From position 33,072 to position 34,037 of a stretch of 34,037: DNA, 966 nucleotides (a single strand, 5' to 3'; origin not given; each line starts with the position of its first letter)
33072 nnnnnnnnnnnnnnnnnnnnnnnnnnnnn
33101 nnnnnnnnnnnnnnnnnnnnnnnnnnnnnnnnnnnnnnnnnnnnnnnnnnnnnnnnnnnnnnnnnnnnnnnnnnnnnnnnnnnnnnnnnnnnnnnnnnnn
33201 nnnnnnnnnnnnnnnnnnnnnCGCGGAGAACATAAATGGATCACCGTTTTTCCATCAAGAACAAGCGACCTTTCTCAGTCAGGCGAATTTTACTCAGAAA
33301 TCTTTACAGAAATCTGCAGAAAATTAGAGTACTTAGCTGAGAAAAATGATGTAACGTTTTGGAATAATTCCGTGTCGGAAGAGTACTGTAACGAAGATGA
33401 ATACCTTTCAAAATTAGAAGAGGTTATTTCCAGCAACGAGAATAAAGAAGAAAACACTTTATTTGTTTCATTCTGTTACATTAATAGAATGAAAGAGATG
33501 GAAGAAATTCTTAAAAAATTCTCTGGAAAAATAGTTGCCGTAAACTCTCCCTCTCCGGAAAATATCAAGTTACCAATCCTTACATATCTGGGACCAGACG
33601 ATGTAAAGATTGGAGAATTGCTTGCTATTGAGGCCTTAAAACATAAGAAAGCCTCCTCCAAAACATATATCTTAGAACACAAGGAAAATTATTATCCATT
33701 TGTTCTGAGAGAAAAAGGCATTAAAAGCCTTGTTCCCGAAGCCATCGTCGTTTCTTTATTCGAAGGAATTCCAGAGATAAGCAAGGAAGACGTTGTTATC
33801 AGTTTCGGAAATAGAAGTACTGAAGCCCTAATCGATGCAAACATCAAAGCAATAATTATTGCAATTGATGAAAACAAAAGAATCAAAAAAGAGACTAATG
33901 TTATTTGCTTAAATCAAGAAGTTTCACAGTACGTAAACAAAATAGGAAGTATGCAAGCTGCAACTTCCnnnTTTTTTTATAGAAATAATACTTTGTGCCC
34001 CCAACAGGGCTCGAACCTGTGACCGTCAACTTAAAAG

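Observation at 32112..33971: MIPS fused to a cytoplasmic sugar-binding (PBP type I) domain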

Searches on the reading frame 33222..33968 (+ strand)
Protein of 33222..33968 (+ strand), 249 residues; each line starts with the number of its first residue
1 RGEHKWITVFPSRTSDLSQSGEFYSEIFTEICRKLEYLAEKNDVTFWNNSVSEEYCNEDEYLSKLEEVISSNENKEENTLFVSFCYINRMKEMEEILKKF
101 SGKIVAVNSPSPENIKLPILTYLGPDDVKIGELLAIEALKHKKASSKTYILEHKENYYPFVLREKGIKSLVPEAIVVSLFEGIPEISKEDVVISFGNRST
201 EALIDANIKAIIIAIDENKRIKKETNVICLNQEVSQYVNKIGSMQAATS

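Call 9: find_homologous_proteins(query=window:33222-33968:+, max_evalue=0.001)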
Query window:33222-33968:+ (249 aa): 2 proteins with E <= 0.001 among 547 candidates.
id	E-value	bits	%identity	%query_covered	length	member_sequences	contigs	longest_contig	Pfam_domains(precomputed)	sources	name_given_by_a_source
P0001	2.7e-92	327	99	64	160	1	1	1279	-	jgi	-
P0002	1.1e-49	187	62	60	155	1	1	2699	-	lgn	-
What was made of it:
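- Tried and rejected: Word-indexed homolog search with the C-domain alone (call 9).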

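Call 16: find_encoding_contigs(protein=P0002, flank=5000, max_places=3)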
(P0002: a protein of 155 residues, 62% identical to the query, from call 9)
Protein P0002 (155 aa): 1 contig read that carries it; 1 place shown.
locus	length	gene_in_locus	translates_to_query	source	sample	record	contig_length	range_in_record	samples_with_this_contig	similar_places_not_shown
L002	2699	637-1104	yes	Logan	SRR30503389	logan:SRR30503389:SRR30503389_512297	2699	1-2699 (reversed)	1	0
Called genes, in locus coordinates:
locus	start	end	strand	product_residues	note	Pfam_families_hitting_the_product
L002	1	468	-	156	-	?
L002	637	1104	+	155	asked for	-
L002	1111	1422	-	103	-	-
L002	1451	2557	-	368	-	PF01658:Inos-1-P_synth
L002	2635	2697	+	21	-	?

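Call 17: search_protein_families(library=pfam, proteins=[window:33222-33968:+], max_evalue=0.1)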
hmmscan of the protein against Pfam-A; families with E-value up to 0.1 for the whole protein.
window:33222-33968:+ (249 aa): 1 family
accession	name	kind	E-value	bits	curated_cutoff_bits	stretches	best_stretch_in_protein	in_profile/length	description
PF13407.12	Peripla_BP_4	-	0.036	14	35.1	0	103-213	79-189/258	Periplasmic binding protein domain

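Call 20: find_homologous_proteins(query=A1, max_evalue=0.001)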
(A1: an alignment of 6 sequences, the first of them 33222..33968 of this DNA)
Query A1 (6 sequences) (249 aa, profile of the alignment): 5 proteins with E <= 0.001 among 3984 candidates.
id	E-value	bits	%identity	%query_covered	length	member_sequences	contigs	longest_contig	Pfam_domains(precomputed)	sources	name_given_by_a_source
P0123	3.8e-85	303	22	86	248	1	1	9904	-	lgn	-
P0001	2.0e-71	258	99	64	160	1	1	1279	-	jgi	-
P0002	9.9e-66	240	62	60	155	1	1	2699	-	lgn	-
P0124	1.5e-62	229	24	50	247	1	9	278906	-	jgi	jgi:DNA-binding LacI/PurR family transcriptional regulator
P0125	3.0e-31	127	24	48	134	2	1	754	-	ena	-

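Call 23: find_encoding_contigs(protein=P0124, flank=10000, max_places=3)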
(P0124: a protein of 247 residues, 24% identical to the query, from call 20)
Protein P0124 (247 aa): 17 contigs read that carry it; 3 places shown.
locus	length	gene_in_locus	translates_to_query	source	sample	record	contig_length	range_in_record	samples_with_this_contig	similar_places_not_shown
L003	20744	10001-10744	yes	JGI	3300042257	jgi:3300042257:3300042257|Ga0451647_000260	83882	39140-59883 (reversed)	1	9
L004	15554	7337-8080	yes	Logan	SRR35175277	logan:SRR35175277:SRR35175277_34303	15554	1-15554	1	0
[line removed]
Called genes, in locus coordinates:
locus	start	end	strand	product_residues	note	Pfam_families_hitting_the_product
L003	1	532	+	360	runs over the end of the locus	PF00953:Glycos_transf_4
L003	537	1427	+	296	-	PF07963:N_methyl (faint), PF13385:Laminin_G_3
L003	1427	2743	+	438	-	PF26299:MurL_N, PF26298:MurL_epimerase_C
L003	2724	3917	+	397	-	PF08245:Mur_ligase_M, PF02875:Mur_ligase_C (weak)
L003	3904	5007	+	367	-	PF01098:FTSW_RODA_SPOVE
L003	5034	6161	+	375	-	PF03033:Glyco_transf_28, PF02684:LpxB (weak), PF04101:Glyco_tran_28_C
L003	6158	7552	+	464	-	PF00749:tRNA-synt_1c, PF19269:Anticodon_2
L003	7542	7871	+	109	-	-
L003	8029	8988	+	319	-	PF02899:Phage_int_SAM_1, PF13102:Phage_int_SAM_5 (weak), PF13495:Phage_int_SAM_4 (weak), PF00589:Phage_integrase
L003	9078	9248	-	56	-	-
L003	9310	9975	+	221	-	PF02811:PHP, PF13263:PHP_C (weak)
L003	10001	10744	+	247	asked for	-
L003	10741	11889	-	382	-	PF07690:MFS_1, PF12832:MFS_1_like, PF00083:Sugar_tr (weak), PF07690:MFS_1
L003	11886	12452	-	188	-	PF01066:CDP-OH_P_transf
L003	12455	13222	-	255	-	-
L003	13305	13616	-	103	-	-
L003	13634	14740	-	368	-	PF01658:Inos-1-P_synth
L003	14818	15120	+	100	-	PF03551:PadR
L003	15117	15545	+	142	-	-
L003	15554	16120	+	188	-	PF08207:EFP_N, PF01132:EFP (weak), PF09285:Elong-fact-P_C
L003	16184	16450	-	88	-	-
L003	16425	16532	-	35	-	-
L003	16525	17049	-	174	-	-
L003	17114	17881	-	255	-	PF00697:PRAI (weak)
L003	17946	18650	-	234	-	PF02683:DsbD_TM, PF13386:DsbD_2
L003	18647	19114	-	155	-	-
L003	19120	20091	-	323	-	PF03773:ArsP_1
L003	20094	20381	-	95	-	PF13192:Thioredoxin_3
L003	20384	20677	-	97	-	PF01022:HTH_5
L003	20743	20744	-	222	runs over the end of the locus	-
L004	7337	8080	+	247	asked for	-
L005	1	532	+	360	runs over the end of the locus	PF00953:Glycos_transf_4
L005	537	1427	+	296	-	PF07963:N_methyl (faint), PF13385:Laminin_G_3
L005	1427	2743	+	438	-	PF26299:MurL_N, PF26298:MurL_epimerase_C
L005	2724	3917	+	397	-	PF08245:Mur_ligase_M, PF02875:Mur_ligase_C (weak)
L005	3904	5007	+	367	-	PF01098:FTSW_RODA_SPOVE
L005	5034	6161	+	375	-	PF03033:Glyco_transf_28, PF02684:LpxB (weak), PF04101:Glyco_tran_28_C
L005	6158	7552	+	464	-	PF00749:tRNA-synt_1c, PF19269:Anticodon_2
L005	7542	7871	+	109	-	-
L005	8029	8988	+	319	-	PF02899:Phage_int_SAM_1, PF13102:Phage_int_SAM_5 (weak), PF13495:Phage_int_SAM_4 (weak), PF00589:Phage_integrase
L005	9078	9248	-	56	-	-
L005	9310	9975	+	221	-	PF02811:PHP, PF13263:PHP_C (weak)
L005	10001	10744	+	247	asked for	-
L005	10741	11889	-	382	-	PF07690:MFS_1, PF12832:MFS_1_like, PF00083:Sugar_tr (weak), PF07690:MFS_1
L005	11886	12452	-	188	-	PF01066:CDP-OH_P_transf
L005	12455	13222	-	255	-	-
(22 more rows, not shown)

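Call 25: search_solved_structures(query=A2, max_evalue=1, show_alignments=2)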
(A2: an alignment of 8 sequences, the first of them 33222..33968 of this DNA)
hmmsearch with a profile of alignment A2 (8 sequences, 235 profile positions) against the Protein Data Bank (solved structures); distinct sequences matched with E-value up to 1: 10.
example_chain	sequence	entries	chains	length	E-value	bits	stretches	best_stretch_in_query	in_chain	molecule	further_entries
3rot_A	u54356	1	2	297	1e-09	41.6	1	22-163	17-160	ABC sugar transporter, periplasmic sugar binding protein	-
4ru1_A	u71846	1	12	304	1.4e-05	28.1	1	95-233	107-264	Monosaccharide ABC transporter substrate-binding protein, CUT2 family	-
5xss_X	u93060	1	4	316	2e-05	27.6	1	23-168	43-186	Periplasmic binding protein/LacI transcriptional regulator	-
5xsj_X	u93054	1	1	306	2e-05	27.6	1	23-168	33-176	Periplasmic binding protein/LacI transcriptional regulator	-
5xsd_A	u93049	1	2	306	3e-05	27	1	23-168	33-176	Periplasmic binding protein/LacI transcriptional regulator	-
6gq0_A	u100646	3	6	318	4.5e-05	26.5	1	22-168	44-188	Putative sugar binding protein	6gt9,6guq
3brs_A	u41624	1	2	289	0.0015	21.5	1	17-162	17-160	Periplasmic binding protein/LacI transcriptional regulator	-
6sw4_A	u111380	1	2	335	0.0018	21.2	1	22-162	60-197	Arabinose binding protein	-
4wut_A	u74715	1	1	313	0.2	14.5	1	20-140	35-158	ABC transporter substrate binding protein (Ribose)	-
5opt_i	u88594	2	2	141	0.22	14.4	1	25-95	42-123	40S ribosomal protein S12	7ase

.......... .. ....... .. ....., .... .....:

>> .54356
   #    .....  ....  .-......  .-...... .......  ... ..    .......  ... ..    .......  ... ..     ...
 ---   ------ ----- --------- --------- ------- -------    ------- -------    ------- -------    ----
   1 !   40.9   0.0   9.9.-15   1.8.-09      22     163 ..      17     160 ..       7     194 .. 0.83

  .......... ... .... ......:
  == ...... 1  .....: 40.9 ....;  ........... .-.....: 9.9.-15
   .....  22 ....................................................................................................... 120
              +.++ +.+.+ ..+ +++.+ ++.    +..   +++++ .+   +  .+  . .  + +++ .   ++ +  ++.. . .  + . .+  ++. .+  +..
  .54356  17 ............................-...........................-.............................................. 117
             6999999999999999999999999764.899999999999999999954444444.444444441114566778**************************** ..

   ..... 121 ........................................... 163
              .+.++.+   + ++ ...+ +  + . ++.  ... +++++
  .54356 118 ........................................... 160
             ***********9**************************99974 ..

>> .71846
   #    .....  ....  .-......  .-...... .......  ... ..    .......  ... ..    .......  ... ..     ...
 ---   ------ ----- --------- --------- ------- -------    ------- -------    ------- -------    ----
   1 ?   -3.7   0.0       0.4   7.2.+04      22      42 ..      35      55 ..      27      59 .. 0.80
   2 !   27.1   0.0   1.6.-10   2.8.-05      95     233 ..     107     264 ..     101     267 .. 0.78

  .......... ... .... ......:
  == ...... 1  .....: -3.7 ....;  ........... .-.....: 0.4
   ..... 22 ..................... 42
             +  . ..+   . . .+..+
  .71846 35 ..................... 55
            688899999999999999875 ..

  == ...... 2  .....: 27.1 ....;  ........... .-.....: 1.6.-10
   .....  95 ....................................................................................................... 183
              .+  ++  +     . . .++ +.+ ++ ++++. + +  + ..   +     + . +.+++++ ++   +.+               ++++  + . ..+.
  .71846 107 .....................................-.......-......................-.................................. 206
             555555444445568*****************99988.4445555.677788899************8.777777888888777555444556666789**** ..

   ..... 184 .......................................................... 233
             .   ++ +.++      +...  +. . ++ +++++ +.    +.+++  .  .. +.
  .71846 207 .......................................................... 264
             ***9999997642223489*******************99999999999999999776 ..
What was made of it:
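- On PBP type I (Peripla_BP_4 / RbsB-LacI effector fold): Family profile against PDB: 3rot E 1e-9, 4ru1 E 1.4e-5, 5xss E 2e-5, 6gq0 E 4.5e-5 (call 25).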

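Call 32: search_protein_representatives(alignment_id=A2)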
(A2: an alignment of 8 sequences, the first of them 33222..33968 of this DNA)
Query: 8 sequences, 235 profile positions. Proteins with E-value up to 0.001 (for the whole library): 102; up to 1e-10: 37; up to 1e-30: 15. The best 102 are listed.
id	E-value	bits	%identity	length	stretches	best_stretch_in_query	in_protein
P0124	4.2e-92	324.5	-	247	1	1-234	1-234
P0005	1.5e-89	316.1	-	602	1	1-230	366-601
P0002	2.8e-60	220.3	-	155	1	81-231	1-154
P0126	2.4e-53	197.6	-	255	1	3-232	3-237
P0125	1.2e-51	192.0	-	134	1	1-131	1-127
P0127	1.3e-41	159.2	-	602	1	2-228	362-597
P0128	1.9e-40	155.4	-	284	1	1-231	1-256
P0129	2.3e-39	151.8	-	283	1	3-231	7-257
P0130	7.2e-39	150.2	-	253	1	2-233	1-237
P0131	8.3e-38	146.7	-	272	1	4-228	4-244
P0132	1.3e-34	136.2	-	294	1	4-231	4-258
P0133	1.9e-34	135.7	-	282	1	9-231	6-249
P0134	2.5e-32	128.8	-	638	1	4-211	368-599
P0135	1.0e-31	126.8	-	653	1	5-216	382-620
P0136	2.3e-31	125.6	-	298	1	6-232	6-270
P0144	5.6e-24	101.5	-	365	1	3-221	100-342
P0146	9.1e-22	94.2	-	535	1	3-218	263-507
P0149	1.6e-20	90.1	-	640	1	5-216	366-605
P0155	1.5e-13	67.3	-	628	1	4-205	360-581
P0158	5.6e-11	58.9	-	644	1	4-210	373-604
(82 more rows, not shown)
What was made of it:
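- Checked: A family profile matches both over profile positions 1-234 (call 32).
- Tried and rejected: The exhaustive profile search (call 32) was needed to see the family.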

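Call 35: list_cluster_members(proteins=[P0127, P0134, P0135, P0149, P0155, P0158, P0146, P0144, P0004, P0126])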
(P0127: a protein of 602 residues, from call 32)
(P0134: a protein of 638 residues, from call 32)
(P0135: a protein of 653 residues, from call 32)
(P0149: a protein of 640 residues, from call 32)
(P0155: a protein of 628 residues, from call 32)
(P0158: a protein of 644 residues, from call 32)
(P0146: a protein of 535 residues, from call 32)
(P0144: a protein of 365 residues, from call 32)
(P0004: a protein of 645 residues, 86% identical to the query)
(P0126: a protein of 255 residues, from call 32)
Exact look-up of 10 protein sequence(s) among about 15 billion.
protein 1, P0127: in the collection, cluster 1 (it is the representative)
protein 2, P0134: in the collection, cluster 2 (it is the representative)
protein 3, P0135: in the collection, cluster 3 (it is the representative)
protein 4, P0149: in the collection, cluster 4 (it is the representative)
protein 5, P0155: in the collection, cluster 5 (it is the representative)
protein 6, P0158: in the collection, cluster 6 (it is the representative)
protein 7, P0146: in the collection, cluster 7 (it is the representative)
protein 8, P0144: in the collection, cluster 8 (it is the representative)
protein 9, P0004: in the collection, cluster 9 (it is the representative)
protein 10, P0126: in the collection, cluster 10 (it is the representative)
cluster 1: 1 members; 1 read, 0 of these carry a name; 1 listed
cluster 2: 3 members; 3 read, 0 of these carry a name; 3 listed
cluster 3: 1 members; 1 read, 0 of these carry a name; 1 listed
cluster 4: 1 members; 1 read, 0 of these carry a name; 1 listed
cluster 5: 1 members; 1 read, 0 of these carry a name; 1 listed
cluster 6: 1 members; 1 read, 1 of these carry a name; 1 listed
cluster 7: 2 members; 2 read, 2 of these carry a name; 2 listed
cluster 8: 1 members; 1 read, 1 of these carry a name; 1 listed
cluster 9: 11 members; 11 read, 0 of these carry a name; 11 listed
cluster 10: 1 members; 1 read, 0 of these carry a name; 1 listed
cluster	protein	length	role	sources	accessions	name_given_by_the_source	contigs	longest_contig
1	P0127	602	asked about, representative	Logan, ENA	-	-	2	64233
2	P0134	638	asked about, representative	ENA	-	-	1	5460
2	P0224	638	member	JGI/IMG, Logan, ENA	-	-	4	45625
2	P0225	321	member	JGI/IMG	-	-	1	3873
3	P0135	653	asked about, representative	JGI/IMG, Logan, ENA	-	-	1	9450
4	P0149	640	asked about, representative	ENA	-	-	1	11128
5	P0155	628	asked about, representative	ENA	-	-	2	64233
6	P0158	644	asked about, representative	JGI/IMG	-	myo-inositol-1-phosphate synthase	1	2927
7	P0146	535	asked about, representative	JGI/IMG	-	myo-inositol-1-phosphate synthase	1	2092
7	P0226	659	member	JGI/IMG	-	myo-inositol-1-phosphate synthase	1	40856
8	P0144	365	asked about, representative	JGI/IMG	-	hypothetical protein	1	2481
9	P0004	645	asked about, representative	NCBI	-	-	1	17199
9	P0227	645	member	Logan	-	-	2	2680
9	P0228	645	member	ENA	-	-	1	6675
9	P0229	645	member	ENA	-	-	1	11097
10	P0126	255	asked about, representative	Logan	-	-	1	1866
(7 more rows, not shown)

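Call 36: find_encoding_contigs(protein=P0127, flank=10000, max_places=2)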
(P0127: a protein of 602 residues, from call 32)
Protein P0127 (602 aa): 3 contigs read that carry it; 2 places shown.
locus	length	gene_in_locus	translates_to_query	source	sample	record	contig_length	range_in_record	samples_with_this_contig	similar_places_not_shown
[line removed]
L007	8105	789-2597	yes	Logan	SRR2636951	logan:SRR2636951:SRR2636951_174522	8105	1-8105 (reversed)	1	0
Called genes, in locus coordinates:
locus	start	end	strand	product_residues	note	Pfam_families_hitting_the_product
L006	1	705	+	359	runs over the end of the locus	PF00226:DnaJ, PF01556:DnaJ_C, PF27659:CHP02642 (faint), PF00684:DnaJ_CXXCXGXG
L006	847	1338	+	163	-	-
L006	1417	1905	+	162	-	-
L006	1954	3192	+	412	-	PF00919:UPF0004, PF04055:Radical_SAM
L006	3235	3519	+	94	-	PF22277:EncFtn-like, PF02915:Rubrerythrin, PF09537:DUF2383 (weak)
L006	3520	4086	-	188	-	PF08207:EFP_N, PF01132:EFP (weak), PF09285:Elong-fact-P_C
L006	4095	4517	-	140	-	-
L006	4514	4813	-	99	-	PF03551:PadR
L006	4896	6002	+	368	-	PF01658:Inos-1-P_synth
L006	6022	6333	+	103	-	-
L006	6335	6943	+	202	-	PF01066:CDP-OH_P_transf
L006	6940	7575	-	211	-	PF02811:PHP, PF13263:PHP_C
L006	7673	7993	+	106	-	-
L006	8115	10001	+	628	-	PF01658:Inos-1-P_synth (weak)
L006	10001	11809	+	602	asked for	PF01658:Inos-1-P_synth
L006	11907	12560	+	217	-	PF00702:Hydrolase, PF13419:HAD_2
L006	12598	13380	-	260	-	PF13407:Peripla_BP_4 (faint)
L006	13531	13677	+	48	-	-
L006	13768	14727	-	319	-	PF13102:Phage_int_SAM_5 (weak), PF02899:Phage_int_SAM_1, PF13495:Phage_int_SAM_4, PF00589:Phage_integrase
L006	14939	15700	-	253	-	-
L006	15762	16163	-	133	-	-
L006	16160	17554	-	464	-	PF00749:tRNA-synt_1c, PF19269:Anticodon_2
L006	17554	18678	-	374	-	PF03033:Glyco_transf_28, PF04101:Glyco_tran_28_C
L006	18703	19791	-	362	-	PF01098:FTSW_RODA_SPOVE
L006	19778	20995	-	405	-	PF08245:Mur_ligase_M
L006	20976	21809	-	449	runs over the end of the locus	PF26299:MurL_N, PF26298:MurL_epimerase_C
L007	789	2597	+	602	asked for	PF01658:Inos-1-P_synth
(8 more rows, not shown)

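Call 55: find_encoding_contigs(protein=P0224, flank=8000, max_places=1)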
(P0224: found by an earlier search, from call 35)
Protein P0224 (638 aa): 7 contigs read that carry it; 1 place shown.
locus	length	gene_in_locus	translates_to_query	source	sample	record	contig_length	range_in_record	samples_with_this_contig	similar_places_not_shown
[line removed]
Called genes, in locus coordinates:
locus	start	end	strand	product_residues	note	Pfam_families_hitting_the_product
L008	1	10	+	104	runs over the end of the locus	PF00085:Thioredoxin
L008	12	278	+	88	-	PF02943:FeThRed_B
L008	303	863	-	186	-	PF08207:EFP_N, PF01132:EFP, PF09285:Elong-fact-P_C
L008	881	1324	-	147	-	-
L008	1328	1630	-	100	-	PF03551:PadR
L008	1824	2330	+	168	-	-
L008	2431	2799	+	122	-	-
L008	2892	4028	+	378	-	PF01658:Inos-1-P_synth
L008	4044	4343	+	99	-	-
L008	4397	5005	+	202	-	PF01066:CDP-OH_P_transf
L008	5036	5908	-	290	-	PF13407:Peripla_BP_4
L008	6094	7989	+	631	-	PF01658:Inos-1-P_synth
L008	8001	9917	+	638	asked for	PF01658:Inos-1-P_synth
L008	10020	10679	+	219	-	PF00702:Hydrolase, PF13419:HAD_2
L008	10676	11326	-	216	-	PF02811:PHP, PF13263:PHP_C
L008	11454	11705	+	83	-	-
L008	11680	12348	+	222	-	PF10469:AKAP7_NLS (weak), PF02834:LigT_PEase, PF13563:2_5_RNA_ligase2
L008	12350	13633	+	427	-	PF01225:Mur_ligase, PF08245:Mur_ligase_M, PF02875:Mur_ligase_C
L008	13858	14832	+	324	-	PF01488:Shikimate_DH, PF01118:Semialdhyde_dh (weak)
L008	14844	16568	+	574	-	PF00501:AMP-binding, PF13193:AMP-binding_C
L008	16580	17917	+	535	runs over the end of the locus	PF16927:HisKA_7TM, PF00512:HisKA, PF02518:HATPase_c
